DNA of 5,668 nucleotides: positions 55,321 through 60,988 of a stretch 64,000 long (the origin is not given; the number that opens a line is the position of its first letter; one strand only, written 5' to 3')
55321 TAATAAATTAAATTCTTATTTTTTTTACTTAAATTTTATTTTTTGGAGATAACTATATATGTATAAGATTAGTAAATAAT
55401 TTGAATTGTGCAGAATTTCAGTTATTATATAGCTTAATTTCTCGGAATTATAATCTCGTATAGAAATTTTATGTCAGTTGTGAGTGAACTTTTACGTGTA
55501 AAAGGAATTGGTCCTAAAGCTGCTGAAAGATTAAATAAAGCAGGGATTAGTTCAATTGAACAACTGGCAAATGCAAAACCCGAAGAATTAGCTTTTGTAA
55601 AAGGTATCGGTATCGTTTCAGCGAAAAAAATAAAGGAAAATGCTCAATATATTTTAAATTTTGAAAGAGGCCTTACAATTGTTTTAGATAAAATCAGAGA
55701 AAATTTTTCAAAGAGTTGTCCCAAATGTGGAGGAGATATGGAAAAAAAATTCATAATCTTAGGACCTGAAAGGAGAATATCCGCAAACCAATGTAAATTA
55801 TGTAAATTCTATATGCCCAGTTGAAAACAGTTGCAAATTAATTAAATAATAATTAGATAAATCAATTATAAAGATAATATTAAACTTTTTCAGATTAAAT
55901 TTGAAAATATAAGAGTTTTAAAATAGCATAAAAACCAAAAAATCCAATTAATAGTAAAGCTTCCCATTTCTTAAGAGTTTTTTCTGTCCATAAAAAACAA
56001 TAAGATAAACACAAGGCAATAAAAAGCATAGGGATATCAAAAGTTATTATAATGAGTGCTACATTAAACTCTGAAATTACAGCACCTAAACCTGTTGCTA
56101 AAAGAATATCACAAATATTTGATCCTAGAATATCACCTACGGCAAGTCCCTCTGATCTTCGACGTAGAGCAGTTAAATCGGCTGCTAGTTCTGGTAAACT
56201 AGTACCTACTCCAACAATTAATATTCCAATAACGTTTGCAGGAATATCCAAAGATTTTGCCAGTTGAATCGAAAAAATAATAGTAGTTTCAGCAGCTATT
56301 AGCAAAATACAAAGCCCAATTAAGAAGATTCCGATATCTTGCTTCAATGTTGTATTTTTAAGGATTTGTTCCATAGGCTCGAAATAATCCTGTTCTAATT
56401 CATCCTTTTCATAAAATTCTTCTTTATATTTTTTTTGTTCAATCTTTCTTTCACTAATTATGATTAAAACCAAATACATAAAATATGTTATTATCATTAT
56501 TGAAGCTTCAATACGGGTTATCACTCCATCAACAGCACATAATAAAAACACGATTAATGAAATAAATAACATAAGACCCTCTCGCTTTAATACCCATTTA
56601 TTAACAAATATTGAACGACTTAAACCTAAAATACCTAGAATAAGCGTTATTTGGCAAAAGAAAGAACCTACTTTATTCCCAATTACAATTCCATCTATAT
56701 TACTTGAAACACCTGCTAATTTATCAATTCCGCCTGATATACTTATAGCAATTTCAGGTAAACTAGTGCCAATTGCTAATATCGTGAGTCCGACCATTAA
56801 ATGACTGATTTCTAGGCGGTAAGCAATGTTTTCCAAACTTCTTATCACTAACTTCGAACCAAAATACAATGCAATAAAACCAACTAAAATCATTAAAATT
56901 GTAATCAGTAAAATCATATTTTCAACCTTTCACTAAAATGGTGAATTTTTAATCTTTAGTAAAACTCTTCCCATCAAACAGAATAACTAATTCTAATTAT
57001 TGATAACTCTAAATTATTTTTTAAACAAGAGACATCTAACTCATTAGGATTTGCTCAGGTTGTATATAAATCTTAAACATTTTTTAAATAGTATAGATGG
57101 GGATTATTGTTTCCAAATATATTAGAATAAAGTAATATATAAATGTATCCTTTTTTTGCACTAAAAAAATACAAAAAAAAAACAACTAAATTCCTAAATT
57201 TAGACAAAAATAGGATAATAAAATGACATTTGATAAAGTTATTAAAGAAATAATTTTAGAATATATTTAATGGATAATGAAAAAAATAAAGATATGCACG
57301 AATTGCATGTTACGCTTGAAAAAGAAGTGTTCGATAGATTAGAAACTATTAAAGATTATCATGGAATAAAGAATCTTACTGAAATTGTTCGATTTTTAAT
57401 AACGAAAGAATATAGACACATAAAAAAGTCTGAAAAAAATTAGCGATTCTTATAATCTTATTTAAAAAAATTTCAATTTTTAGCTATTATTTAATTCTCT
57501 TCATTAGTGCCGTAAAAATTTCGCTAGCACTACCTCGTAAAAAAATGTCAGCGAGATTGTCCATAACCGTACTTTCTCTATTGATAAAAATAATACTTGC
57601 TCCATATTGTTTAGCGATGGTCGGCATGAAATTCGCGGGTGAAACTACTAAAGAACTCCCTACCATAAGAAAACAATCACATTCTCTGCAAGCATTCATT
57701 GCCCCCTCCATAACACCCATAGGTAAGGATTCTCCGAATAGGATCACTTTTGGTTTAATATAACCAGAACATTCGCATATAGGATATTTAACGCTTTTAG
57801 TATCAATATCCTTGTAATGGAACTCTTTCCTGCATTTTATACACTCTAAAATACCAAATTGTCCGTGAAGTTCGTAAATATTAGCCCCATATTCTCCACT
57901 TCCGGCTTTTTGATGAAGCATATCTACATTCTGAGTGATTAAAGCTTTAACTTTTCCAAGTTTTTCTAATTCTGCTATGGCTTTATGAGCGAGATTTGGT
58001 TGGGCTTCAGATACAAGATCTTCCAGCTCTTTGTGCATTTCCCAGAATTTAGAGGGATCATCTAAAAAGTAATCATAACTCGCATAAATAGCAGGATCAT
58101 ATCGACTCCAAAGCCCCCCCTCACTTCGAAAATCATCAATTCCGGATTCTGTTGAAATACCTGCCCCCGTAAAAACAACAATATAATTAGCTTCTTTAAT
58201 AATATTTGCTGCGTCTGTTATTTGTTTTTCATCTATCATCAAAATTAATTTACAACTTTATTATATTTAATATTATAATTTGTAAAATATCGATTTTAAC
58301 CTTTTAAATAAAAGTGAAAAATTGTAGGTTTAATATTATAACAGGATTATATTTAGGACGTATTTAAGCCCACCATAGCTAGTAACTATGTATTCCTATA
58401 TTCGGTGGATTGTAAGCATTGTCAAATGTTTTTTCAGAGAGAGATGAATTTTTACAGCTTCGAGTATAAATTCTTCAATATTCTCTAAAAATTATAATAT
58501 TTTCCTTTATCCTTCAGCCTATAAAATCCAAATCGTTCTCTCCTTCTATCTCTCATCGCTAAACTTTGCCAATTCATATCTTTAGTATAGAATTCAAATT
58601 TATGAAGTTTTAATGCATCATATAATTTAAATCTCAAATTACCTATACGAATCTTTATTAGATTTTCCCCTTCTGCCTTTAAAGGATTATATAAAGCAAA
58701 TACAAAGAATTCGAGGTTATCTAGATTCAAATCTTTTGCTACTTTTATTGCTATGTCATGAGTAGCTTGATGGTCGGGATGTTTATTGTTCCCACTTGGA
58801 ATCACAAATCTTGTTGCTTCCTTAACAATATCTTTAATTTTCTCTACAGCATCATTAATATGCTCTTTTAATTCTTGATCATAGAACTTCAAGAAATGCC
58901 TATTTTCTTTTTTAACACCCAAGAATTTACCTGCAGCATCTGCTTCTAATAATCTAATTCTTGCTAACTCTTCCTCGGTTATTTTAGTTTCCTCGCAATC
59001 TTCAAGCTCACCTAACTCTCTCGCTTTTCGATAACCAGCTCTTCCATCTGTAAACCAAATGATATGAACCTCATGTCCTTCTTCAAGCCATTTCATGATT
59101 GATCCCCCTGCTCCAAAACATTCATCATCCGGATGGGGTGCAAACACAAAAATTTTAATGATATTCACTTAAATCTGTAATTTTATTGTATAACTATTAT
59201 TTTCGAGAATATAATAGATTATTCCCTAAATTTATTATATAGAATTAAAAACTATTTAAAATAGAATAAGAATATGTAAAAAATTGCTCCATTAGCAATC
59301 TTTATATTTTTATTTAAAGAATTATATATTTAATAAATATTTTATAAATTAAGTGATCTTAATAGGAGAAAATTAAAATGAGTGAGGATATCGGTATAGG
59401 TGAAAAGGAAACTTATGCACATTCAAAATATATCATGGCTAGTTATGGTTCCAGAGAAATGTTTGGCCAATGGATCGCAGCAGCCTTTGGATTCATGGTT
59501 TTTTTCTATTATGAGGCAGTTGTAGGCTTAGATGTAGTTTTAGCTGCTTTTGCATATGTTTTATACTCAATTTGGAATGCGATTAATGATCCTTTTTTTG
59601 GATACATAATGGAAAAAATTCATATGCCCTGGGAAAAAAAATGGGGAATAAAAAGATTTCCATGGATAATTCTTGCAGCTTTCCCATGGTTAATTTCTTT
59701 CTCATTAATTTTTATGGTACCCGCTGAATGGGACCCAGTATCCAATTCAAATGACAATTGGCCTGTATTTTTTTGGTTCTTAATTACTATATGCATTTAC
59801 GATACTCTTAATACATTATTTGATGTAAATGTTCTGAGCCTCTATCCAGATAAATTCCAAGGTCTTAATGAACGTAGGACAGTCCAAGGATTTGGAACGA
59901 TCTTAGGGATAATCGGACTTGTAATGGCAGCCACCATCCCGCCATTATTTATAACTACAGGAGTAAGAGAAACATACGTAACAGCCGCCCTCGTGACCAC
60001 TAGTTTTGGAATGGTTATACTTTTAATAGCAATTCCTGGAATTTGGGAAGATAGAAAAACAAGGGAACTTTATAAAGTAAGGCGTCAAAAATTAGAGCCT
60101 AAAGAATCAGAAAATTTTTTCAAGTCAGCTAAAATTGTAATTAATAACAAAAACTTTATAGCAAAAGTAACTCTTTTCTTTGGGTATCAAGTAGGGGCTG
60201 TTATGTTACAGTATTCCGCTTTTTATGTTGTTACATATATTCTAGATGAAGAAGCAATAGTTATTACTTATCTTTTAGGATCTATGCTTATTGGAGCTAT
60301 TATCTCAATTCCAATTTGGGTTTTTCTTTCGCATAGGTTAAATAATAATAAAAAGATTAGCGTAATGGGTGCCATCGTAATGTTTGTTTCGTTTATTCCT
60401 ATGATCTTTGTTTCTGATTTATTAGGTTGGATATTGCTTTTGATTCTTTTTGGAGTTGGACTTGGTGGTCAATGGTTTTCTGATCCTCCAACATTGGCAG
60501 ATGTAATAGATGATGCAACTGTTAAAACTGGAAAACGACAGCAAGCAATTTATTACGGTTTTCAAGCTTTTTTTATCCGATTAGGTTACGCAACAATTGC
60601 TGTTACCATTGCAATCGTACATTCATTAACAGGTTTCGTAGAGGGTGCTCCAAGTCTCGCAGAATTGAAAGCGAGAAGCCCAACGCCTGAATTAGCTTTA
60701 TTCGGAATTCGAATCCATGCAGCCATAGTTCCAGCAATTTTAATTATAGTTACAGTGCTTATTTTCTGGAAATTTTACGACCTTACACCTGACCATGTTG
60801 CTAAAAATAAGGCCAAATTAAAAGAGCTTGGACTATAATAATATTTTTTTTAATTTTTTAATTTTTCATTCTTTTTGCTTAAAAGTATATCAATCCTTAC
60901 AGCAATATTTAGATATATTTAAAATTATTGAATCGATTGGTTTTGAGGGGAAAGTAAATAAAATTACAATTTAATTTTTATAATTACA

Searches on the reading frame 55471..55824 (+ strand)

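Call 8: search_protein_families(library=pfam, proteins=[window:55471-55824:+], max_evalue=0.001)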
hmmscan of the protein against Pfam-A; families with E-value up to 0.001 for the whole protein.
window:55471-55824:+ (117 aa): 8 families
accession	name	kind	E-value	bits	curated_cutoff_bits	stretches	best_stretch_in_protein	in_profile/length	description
PF14520.12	HHH_5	-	4.2e-15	56.4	27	1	5-58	2-55/57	Helix-hairpin-helix domain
PF00633.29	HHH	-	3.4e-08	33.4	24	0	28-56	1-29/30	Helix-hairpin-helix motif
PF12826.13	HHH_2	-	6.6e-07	29.8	27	1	10-56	8-53/64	Helix-hairpin-helix motif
PF14229.12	DUF4332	-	3.9e-06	27.5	23.2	1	5-41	53-89/122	Domain of unknown function (DUF4332)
PF10391.15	DNA_pol_lambd_f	-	1.1e-05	25.5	29.8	1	6-47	2-43/51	Fingers domain of DNA polymerase lambda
PF12836.13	HHH_3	-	1.6e-05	25.4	27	0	4-22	43-61/65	Helix-hairpin-helix motif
PF11731.14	Cdd1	-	7e-05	23.4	25.5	1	4-40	5-41/86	Pathogenicity locus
PF03118.21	RNA_pol_A_CTD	-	0.00052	20.1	23.8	0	19-56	26-63/67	Bacterial RNA polymerase, alpha chain C terminal domain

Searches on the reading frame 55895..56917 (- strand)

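Call 8: search_protein_families(library=pfam, proteins=[window:55895-56917:-], max_evalue=0.001)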
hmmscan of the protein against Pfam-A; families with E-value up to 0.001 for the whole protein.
window:55895-56917:- (340 aa): 1 family
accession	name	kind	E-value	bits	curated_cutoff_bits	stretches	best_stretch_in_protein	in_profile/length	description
PF01699.29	Na_Ca_ex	-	1.1e-45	155.7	24.9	2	195-334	3-149/151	Sodium/calcium exchanger protein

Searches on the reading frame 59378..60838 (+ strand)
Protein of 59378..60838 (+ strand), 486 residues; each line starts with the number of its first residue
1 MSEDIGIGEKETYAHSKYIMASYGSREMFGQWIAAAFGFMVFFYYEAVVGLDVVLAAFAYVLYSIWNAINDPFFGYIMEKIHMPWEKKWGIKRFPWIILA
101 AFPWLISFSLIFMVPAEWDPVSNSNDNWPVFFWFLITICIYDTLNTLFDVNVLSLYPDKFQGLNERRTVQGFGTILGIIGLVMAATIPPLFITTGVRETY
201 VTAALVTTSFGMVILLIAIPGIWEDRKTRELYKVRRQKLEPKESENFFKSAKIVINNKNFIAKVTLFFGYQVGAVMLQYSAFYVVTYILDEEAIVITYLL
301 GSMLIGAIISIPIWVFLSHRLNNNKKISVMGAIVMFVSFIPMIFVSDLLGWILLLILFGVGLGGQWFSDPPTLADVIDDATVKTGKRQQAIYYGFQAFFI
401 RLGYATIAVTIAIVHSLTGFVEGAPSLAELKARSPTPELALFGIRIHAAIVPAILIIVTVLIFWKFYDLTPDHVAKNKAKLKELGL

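Call 59: search_protein_families(library=pfam, proteins=[window:59378-60838:+], max_evalue=1e-8)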
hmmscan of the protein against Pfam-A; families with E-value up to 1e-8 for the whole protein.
window:59378-60838:+ (486 aa): 2 families
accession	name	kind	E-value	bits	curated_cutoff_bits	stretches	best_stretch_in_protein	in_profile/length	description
PF13347.12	MFS_2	-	2.5e-51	175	27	1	24-469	3-425/427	MFS/sugar transport protein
PF07690.21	MFS_1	-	1.6e-16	60.6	33.4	1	165-405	118-344/347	Major Facilitator Superfamily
